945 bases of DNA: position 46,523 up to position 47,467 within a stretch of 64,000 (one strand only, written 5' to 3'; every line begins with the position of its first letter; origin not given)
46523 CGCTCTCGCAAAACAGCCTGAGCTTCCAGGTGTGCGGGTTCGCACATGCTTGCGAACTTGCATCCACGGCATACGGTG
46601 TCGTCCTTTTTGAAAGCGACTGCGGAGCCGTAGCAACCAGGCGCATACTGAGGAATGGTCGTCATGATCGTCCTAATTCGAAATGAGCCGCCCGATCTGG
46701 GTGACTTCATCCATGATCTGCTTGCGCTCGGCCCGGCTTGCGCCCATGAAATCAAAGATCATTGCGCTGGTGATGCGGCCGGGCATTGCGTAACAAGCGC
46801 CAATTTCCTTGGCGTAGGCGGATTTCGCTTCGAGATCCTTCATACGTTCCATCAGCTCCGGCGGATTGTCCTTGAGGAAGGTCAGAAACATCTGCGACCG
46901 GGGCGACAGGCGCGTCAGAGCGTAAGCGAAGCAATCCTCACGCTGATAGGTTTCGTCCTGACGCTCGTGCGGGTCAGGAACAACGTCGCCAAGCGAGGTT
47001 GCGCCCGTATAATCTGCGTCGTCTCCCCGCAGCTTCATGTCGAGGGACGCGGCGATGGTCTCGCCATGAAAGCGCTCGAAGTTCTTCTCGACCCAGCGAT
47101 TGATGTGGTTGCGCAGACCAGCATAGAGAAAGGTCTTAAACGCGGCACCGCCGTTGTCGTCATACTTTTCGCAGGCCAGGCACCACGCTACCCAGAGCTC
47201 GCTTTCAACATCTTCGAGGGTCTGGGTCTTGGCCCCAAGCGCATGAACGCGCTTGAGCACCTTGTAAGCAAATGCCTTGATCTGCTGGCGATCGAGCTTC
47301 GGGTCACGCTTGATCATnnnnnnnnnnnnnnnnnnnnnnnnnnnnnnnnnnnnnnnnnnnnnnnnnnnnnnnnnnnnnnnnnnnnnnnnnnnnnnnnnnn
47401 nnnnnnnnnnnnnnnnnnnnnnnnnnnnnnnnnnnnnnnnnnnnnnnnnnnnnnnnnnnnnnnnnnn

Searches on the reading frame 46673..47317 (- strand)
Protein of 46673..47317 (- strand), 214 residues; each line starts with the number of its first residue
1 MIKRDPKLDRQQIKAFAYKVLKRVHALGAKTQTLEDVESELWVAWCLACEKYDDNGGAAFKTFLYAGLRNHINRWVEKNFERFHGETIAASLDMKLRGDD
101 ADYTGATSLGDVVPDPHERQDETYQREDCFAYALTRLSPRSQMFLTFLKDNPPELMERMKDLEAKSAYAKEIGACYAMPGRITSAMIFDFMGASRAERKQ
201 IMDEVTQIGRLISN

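Call 34: search_protein_families(library=pfam, proteins=[window:46673-47317:-], max_evalue=0.01)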
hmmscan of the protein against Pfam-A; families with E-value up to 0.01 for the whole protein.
window:46673-47317:- (214 aa): 1 family
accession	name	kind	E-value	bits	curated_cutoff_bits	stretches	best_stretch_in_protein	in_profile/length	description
PF04542.20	Sigma70_r2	-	2.4e-07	30.9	24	1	17-78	9-67/71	Sigma-70 region 2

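Call 67: search_protein_families(library=ncbifam, proteins=[window:46673-47317:-], max_evalue=0.1)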
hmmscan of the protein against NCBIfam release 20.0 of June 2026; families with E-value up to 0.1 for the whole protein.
window:46673-47317:- (214 aa): 5 families
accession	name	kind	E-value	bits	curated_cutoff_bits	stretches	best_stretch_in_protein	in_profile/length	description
TIGR02937.1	sigma70-ECF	superfamily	3.3e-07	30.1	42.9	1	15-145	12-126/165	sigma-70 family RNA polymerase sigma factor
NF007230.0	PRK09648.1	subfamily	0.014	15.1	209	1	22-66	45-88/195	RNA polymerase sigma factor ShbA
TIGR02479.1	FliA_WhiG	subfamily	0.037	13.8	189.6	0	22-65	14-57/224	FliA/WhiG family RNA polymerase sigma factor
NF005644.0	PRK07408.1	subfamily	0.039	13.6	261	0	87-146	158-215/258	RNA polymerase sigma factor SigF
NF009166.1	PRK12513.1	equivalog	0.067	12.9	206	1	27-137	42-139/193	RNA polymerase sigma factor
